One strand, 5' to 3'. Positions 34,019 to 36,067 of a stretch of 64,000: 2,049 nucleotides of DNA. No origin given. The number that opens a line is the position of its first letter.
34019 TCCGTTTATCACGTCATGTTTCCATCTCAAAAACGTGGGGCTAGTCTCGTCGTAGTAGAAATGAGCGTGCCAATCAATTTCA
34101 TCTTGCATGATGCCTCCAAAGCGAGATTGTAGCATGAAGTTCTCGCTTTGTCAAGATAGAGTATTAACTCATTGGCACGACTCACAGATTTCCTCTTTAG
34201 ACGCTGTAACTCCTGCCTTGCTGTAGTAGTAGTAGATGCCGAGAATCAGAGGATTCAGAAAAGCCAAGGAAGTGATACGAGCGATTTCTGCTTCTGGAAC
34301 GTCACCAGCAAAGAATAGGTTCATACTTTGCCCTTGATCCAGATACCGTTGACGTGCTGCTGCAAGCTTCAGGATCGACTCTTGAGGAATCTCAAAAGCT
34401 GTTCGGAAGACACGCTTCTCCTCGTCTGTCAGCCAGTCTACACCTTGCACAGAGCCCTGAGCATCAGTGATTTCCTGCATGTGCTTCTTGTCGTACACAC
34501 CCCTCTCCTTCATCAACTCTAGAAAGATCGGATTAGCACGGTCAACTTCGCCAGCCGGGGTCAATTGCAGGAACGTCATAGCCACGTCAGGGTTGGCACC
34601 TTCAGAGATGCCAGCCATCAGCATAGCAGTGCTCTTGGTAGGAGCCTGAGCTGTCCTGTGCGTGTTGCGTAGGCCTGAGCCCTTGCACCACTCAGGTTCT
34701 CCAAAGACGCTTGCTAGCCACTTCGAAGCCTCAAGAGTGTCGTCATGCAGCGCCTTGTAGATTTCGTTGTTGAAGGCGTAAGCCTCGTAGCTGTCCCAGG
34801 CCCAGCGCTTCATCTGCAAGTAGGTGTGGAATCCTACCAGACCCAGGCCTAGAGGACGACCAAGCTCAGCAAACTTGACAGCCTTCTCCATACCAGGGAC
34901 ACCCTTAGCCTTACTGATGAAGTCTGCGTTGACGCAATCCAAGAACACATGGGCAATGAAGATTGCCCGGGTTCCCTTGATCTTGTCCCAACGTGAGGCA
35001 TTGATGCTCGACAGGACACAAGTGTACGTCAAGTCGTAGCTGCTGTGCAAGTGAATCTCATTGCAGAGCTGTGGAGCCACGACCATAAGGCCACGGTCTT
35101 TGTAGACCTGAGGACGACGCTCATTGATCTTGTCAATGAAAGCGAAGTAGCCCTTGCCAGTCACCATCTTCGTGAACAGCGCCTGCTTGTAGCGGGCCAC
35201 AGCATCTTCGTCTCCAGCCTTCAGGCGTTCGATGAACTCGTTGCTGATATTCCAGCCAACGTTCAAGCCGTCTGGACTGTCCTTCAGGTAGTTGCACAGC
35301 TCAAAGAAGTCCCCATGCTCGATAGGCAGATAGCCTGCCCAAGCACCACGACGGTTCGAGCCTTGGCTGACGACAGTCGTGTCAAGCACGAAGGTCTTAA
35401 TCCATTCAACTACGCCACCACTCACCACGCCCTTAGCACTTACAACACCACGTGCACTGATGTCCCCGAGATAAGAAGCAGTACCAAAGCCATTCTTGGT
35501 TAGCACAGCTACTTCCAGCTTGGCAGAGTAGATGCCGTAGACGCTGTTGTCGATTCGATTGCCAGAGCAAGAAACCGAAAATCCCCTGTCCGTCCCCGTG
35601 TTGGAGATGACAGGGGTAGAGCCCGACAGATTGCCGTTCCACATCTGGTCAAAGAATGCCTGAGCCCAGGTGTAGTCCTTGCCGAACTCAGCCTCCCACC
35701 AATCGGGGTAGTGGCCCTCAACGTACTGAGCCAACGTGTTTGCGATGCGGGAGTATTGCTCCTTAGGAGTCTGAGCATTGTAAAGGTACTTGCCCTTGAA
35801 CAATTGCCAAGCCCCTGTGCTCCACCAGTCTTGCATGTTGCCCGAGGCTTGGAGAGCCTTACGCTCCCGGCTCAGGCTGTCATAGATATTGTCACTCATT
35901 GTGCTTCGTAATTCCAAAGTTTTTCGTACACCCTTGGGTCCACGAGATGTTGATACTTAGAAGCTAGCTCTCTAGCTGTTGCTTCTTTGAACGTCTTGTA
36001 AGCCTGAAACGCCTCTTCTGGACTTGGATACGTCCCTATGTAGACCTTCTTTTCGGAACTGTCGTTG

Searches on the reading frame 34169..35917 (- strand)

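Call 25: search_protein_families(library=phrogs, proteins=[window:34169-35917:-], max_evalue=0.001)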
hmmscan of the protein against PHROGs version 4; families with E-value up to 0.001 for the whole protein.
window:34169-35917:- (582 aa): 8 families
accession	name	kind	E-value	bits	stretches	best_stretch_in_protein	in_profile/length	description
phrog_30939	-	DNA, RNA and nucleotide metabolism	9.7e-170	567.5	1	9-582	390-977/977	ribonucleotide reductase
phrog_84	-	DNA, RNA and nucleotide metabolism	5.3e-127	426.3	1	10-582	171-795/975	ribonucleoside-diphosphate reductase large subunit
phrog_12229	-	DNA, RNA and nucleotide metabolism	6.2e-43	148.1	1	28-267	3-250/577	ribonucleotide reductase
phrog_3844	-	moron, auxiliary metabolic gene and host takeover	6.9e-41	141.6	2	411-582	307-450/451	NrdA-like aerobic NDP reductase large subunit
phrog_29665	-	unknown function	5.9e-20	72.8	1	294-426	6-150/150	-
phrog_33412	-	unknown function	4.2e-18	66.5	1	461-578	17-135/140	-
phrog_3987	-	DNA, RNA and nucleotide metabolism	2.1e-15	57.3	1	85-209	190-315/467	ribonucleotide reductase large subunit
phrog_6132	-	DNA, RNA and nucleotide metabolism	3.6e-06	27.4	1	80-175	180-277/530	ribonucleotide reductase large subunit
